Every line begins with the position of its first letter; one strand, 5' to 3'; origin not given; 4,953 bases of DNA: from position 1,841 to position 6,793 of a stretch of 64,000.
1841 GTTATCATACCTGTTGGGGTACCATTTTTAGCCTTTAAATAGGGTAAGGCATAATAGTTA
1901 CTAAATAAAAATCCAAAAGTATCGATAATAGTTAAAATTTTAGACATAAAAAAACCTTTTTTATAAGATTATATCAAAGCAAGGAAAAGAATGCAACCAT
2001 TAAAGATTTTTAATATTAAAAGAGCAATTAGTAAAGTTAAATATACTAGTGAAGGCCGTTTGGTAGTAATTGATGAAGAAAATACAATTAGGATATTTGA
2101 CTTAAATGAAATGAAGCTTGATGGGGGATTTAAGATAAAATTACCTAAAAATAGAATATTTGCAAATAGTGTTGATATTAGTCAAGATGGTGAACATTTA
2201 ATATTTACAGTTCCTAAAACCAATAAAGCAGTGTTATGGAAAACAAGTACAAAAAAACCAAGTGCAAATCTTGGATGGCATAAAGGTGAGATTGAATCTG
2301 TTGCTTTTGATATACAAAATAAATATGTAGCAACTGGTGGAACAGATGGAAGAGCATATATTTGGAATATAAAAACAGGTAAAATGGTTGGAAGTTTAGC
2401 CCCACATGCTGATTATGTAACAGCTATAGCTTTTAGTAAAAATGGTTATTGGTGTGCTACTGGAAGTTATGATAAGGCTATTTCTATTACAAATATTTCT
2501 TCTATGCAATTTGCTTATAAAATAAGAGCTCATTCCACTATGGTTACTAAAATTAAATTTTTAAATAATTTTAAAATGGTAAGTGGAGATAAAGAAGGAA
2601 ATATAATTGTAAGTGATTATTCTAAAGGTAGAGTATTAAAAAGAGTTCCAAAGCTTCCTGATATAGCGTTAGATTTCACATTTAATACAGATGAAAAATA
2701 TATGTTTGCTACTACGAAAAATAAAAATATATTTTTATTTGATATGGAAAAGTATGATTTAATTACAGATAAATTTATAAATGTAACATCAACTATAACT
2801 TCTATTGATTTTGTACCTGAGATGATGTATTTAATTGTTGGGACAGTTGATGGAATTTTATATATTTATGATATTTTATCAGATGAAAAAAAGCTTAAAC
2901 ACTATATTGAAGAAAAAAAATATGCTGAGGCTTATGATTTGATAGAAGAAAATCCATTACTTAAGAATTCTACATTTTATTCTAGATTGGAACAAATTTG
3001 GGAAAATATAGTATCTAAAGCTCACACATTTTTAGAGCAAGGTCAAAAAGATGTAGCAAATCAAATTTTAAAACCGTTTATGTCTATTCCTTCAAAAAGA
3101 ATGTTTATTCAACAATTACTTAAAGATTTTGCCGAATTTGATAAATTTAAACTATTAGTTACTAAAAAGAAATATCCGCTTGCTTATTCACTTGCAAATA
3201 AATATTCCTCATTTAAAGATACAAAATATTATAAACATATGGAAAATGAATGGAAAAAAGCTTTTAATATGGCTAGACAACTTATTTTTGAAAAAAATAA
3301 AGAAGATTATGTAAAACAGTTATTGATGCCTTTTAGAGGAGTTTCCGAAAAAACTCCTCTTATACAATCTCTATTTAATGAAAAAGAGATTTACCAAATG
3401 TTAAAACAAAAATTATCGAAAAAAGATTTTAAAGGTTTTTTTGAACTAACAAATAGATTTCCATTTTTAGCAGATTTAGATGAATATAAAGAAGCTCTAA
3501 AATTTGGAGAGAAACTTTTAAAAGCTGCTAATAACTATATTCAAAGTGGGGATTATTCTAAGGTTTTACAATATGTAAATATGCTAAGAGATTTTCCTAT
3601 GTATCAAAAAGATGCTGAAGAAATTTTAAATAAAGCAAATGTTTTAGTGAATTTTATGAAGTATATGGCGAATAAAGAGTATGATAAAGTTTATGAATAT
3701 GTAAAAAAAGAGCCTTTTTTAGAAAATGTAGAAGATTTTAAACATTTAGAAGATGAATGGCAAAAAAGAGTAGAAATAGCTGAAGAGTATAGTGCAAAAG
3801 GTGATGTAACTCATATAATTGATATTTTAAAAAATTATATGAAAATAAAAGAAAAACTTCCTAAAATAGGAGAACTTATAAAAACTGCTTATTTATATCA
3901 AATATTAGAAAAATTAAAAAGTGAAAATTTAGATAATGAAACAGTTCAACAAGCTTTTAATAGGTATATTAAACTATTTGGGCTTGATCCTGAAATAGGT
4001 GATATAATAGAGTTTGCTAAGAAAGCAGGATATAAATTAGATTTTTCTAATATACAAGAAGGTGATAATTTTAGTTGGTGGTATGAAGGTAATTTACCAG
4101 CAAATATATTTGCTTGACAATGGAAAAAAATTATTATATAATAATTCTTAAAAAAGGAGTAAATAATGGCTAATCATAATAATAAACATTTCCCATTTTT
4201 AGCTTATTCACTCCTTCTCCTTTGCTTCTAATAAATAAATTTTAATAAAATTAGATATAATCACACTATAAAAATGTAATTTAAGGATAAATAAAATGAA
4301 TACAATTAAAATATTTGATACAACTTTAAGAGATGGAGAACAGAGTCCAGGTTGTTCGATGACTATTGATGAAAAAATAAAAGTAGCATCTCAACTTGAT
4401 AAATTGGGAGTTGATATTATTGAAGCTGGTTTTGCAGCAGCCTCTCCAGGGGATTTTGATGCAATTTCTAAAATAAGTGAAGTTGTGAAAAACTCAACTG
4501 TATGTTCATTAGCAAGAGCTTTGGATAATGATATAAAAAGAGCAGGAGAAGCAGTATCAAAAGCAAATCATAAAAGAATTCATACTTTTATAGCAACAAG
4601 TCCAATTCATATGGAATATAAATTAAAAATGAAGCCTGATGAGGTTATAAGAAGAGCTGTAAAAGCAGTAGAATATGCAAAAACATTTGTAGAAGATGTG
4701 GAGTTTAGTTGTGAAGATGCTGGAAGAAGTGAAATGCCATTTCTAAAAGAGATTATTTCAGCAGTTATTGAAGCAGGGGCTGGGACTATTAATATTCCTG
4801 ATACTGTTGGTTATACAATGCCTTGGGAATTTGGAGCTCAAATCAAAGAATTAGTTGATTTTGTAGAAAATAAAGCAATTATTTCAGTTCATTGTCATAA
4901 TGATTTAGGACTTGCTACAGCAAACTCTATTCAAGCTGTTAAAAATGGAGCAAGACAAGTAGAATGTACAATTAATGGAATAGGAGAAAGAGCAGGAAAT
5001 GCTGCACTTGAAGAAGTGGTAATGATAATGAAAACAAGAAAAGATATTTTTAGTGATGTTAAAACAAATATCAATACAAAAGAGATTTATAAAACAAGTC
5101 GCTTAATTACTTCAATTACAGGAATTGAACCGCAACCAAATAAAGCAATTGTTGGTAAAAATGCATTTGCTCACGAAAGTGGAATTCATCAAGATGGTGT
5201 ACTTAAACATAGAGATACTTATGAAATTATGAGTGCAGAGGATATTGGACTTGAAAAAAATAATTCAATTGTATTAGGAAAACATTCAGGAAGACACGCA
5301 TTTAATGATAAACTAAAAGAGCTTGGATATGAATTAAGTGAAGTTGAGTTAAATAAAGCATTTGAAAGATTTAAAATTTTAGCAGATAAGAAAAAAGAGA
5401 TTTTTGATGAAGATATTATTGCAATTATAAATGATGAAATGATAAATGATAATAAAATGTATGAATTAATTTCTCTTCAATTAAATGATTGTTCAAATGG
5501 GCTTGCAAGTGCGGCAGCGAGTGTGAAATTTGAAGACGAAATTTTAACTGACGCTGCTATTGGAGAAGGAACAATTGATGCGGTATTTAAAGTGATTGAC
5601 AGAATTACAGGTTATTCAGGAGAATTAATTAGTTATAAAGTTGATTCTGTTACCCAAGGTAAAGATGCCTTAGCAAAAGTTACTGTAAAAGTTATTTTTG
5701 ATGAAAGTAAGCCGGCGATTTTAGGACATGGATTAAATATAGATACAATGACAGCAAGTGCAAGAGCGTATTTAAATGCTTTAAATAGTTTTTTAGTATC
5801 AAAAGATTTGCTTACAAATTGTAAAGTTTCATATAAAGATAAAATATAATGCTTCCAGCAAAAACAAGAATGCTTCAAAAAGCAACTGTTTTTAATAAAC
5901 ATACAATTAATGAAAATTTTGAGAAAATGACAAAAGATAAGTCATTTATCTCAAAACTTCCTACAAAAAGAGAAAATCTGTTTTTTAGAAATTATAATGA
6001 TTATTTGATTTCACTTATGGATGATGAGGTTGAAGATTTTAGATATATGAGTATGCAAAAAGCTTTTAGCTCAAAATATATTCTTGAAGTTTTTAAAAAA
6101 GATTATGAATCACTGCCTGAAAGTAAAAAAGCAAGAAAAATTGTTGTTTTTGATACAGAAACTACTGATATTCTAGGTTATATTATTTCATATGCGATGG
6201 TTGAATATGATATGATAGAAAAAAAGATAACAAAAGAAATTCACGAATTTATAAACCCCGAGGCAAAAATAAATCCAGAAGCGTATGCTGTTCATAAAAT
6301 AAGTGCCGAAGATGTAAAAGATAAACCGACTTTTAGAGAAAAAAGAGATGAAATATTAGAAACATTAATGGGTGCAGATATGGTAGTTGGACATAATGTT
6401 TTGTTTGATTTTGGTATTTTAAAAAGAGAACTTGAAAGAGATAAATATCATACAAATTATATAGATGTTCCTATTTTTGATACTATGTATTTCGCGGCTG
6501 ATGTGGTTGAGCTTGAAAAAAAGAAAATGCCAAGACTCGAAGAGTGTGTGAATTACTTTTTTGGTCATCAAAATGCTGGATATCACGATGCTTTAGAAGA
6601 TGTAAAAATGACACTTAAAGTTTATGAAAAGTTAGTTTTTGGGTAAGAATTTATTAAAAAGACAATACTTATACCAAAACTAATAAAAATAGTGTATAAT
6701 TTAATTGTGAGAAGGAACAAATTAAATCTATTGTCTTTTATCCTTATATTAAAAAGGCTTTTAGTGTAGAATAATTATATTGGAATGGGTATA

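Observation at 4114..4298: Perfect promoter plus a 21-codon Leu-run leader ORF in front of leuA (candidate leucine attenuator of an unusual type)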

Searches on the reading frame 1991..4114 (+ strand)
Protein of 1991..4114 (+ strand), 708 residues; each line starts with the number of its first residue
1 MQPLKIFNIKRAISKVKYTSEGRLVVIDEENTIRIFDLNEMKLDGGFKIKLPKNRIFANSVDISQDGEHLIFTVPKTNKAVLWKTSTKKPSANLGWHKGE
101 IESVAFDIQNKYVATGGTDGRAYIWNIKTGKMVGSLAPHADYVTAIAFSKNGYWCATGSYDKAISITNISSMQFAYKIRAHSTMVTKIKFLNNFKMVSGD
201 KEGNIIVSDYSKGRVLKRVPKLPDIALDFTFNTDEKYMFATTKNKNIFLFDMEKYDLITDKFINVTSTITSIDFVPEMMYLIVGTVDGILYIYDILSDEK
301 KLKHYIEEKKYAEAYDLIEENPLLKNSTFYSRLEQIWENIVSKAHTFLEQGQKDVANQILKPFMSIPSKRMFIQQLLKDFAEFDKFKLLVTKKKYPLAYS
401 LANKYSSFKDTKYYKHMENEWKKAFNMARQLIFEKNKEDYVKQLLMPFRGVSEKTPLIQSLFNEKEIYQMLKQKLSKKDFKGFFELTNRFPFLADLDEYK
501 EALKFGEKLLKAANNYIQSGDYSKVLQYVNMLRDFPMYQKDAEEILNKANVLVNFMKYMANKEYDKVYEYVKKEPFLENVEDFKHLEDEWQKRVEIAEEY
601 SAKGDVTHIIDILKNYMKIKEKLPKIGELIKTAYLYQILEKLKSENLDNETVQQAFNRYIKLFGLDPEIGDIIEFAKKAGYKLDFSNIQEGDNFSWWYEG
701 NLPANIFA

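Call 34: search_protein_families(library=pfam, proteins=[window:1991-4114:+])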
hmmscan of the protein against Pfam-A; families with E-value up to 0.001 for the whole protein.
window:1991-4114:+ (708 aa): 32 families (the best 25 are shown)
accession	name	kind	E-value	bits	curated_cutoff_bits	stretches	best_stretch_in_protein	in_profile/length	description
PF25173.1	Beta-prop_WDR3_1st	-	1.8e-41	142.3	154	2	123-295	12-184/184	WDR3 first beta-propeller domain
PF25174.1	Beta-prop_THOC3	-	6.6e-35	120.9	305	2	5-185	83-258/272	THOC3 beta-propeller domain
PF23414.1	Beta-prop_EML_2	-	5.4e-26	92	90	2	70-225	12-168/266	Echinoderm microtubule-associated protein second beta-propeller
PF24817.1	WD40_WDHD1_1st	-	1.1e-25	90.8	109.9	2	142-305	88-260/291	WDHD1 first WD40 domain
PF24796.1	WDR55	-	2.7e-25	89.5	200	2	100-295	9-208/296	WDR55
PF24807.1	WD40_CDC20-Fz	-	4.4e-25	89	200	2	10-182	51-222/292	CDC20/Fizzy WD40 domain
PF24814.1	WD40_Prp19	-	3.7e-23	82.4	320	1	99-295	7-206/281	Prp19 WD40 domain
PF00400.38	WD40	-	3e-22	78.5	27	2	130-166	1-37/39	WD domain, G-beta repeat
PF25175.1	Beta-prop_WDR5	-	6.5e-20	72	250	2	10-218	10-216/296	WDR5 beta-propeller domain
PF25172.1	Beta-prop_WDR3_2nd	-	3.3e-17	63.1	140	1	4-167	127-286/293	WDR3 second beta-propeller domain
PF24805.1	EIF3I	-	1.5e-15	57.6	200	1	61-284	16-247/324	EIF3I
PF25391.1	WD40_Gbeta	-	3.6e-15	56.2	150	2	97-303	54-263/340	G protein beta WD-40 repeat protein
PF25171.1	Beta-prop_WDR36-Utp21_1st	-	8.1e-15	55.4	80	1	70-219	77-231/266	WDR36/Utp21 first beta-propeller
PF24782.2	WD40_MABP1-WDR62_2nd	-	9.7e-14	51.5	290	1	98-151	270-323/341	MABP1/WDR62 second WD40 domain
PF25168.1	Beta-prop_WDR36-Utp21_2nd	-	5.8e-13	49.3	84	2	96-194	155-252/335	WDR36/Utp21 second beta-propeller domain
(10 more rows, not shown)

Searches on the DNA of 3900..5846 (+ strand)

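Call 4: search_rna_families(source=window, start=3900, end=4500, threshold=evalue, max_evalue=10)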
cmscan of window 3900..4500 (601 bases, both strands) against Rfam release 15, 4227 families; matches with E-value up to 10: 3.
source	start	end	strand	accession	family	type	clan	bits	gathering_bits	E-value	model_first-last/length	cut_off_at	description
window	4217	4287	-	RF02971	emrB-Lactobacillus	Gene; sRNA;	-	18.4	60.8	4.6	1-66/66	no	emrB-Lactobacillus RNA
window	4361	4431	+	RF01422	snoR116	Gene; snRNA; snoRNA; CD-box;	-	17.1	47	2.1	1-86/86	no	small nucleolar RNA snoR116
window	4362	4500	-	RF01765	srg1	Gene;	-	12.2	70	2.5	401-557/557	5'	srg1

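Call 54: search_rna_families(sources=[L081, L083, L084], threshold=gathering)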
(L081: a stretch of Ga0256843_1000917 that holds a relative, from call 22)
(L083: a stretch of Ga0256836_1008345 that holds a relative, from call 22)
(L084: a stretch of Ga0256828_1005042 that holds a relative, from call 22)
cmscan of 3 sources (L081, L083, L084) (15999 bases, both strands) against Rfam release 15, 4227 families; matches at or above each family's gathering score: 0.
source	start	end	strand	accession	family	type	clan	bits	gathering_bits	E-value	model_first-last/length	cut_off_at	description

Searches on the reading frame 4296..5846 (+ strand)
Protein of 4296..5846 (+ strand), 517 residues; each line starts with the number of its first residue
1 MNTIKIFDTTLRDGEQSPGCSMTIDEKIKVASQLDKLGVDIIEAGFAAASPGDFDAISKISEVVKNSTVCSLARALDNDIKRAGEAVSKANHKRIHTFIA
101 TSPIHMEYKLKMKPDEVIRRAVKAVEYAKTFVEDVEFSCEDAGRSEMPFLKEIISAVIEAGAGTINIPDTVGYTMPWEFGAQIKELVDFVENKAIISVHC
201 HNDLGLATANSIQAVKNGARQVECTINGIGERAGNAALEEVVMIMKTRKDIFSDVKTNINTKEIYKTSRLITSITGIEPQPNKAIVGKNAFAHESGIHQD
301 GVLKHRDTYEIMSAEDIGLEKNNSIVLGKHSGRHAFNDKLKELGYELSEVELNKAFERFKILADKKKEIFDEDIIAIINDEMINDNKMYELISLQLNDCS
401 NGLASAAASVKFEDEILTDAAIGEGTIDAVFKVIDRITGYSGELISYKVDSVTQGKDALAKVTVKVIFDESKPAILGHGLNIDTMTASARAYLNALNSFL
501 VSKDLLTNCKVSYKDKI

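Call 7: find_related_loci(query=window:4296-5846:+, collection=genome_contigs, flank=3000)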
Query window:4296-5846:+ (517 aa) in genome_contigs; peptide patterns used: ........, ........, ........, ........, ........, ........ (x = any residue, [..] = any of these).
600 stretches matched a pattern (row limit reached: there are more); 578 encode a relative of the query (tblastn E <= 1e-3); the best 80 are kept; 80 distinct loci.
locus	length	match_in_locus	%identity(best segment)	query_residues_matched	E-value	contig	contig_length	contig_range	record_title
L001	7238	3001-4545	87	2-515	0e+0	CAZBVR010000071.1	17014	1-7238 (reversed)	MAG TPA_asm: uncultured Nautiliales bacterium isolate binchicken_co381_90 genome assembly, contig: k141_791565, whole ge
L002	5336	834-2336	73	4-504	0e+0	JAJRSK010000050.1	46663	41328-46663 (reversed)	MAG: Campylobacterales bacterium isolate Dive100_bin4.86 k141_822799, whole genome shotgun sequence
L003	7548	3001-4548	70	2-517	0e+0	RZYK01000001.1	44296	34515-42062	MAG: Epsilonproteobacteria bacterium isolate INTA.AUR.011 contig-100_226, whole genome shotgun sequence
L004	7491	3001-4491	72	3-500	0e+0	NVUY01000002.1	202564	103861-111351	MAG: Sulfurovum sp. isolate NORP77 Contig_source1383C_161, whole genome shotgun sequence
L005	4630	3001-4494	72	2-500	0e+0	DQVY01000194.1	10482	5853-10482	MAG TPA_asm: Sulfurovum sp. isolate SZUA-1537 k95_76693, whole genome shotgun sequence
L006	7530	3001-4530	71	1-510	0e+0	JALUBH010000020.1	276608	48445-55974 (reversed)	MAG: Campylobacteraceae bacterium isolate S142_metabat2_scaf2bin.002 S142_NODE_1_length_276608_cov_18.280880, whole geno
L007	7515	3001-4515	71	2-506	0e+0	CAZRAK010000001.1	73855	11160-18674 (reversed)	MAG TPA_asm: uncultured Campylobacterales bacterium isolate SRP128015_co3_159 genome assembly, contig: NODE_140_length_7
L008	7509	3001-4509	71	3-506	0e+0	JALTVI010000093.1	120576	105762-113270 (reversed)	MAG: Sulfurovum sp. isolate S141_maxbin2_scaf2bin.093 S141_NODE_53_length_120576_cov_25.916604, whole genome shotgun seq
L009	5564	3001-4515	72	2-506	0e+0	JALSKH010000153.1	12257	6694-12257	MAG: Campylobacteraceae bacterium isolate 355-202_maxbin2_scaf2bin.066 355-202_scaffold_3699_c1, whole genome shotgun se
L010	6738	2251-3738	71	4-500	0e+0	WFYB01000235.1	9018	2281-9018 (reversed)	MAG: Sulfurovum sp. isolate S141_75 k151_83859, whole genome shotgun sequence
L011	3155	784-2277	71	2-500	0e+0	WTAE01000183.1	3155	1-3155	MAG: Sulfurovum sp. isolate GLR145 c_000000293754, whole genome shotgun sequence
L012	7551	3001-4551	70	1-517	0e+0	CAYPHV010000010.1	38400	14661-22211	MAG TPA_asm: uncultured Nautiliales bacterium isolate binchicken_co164_203 genome assembly, contig: NODE_79_length_38400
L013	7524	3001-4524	71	1-506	0e+0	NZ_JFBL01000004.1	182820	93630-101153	Sulfurospirillum arcachonense DSM 9755 K354DRAFT_scaffold00004.4_C, whole genome shotgun sequence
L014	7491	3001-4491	71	3-500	0e+0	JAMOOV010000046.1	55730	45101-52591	MAG: Campylobacterales bacterium isolate 4559-240_maxbin2_scaf2bin.138 4559-240_scaffold_188_c1, whole genome shotgun se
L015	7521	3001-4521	68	4-506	0e+0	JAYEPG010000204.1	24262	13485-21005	MAG: Campylobacterota bacterium isolate MAG008 MAG008_204, whole genome shotgun sequence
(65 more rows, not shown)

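Call 19: find_encoding_contigs(protein=window:4296-5846:+, flank=2000, max_places=4)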
Protein window:4296-5846:+ (517 aa): no gene with exactly this product is on record in the collection.

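Call 22: find_related_loci(query=window:4296-5846:+, collection=metagenome_contigs, flank=3000)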
Query window:4296-5846:+ (517 aa) in metagenome_contigs; peptide patterns used: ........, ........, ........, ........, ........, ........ (x = any residue, [..] = any of these).
600 stretches matched a pattern (row limit reached: there are more); 563 encode a relative of the query (tblastn E <= 1e-3); the best 80 are kept; 80 distinct loci.
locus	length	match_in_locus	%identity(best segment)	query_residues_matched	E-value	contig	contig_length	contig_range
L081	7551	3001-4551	90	1-517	0e+0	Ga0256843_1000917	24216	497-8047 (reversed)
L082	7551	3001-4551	90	1-517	0e+0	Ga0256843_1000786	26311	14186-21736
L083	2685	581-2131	90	1-517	0e+0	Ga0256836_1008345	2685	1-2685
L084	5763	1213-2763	89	1-517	0e+0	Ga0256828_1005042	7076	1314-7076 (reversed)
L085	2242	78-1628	89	1-517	0e+0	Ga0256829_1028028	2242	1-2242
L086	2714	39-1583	87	2-515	0e+0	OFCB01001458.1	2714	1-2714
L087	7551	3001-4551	74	1-517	0e+0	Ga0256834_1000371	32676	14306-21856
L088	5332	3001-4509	72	4-506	0e+0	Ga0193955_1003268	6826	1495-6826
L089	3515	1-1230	88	108-517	0e+0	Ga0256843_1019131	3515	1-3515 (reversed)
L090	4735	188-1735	71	2-517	0e+0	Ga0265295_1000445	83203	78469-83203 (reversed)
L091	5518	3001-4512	72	3-506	0e+0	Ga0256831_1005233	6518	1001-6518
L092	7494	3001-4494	71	2-500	0e+0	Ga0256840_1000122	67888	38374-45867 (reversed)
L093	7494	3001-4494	71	2-500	0e+0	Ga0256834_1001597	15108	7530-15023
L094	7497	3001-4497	71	1-500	0e+0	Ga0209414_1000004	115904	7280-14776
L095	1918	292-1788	71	1-500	0e+0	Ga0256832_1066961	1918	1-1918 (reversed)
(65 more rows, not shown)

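Call 34: search_protein_families(library=pfam, proteins=[window:4296-5846:+])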
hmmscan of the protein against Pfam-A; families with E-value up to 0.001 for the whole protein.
window:4296-5846:+ (517 aa): 3 families
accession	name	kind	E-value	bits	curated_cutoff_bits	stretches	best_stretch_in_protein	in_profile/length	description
PF00682.25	HMGL-like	-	9.2e-100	333.8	29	1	4-271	2-260/260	HMGL-like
PF22617.1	HCS_D2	-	8.6e-29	100.2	27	1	285-367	1-82/82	Homocitrate synthase post-HMGL domain-like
PF08502.15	LeuA_dimer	-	1.9e-28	99.4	24.9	1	368-499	1-130/131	LeuA allosteric (dimerisation) domain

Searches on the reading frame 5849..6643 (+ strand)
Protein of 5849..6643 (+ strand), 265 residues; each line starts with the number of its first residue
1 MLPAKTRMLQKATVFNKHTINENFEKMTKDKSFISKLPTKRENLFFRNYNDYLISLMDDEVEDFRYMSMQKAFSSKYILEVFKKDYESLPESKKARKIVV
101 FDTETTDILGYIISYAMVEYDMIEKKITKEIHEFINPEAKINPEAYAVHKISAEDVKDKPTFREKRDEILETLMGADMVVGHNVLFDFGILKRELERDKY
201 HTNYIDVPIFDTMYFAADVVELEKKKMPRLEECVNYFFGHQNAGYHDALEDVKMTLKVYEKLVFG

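Call 34: search_protein_families(library=pfam, proteins=[window:5849-6643:+])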
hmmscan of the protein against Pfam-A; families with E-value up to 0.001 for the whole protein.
window:5849-6643:+ (265 aa): 1 family
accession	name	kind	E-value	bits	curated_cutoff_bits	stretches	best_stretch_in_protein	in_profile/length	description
PF00929.31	RNase_T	-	3.9e-22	80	24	1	99-259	1-164/164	Exonuclease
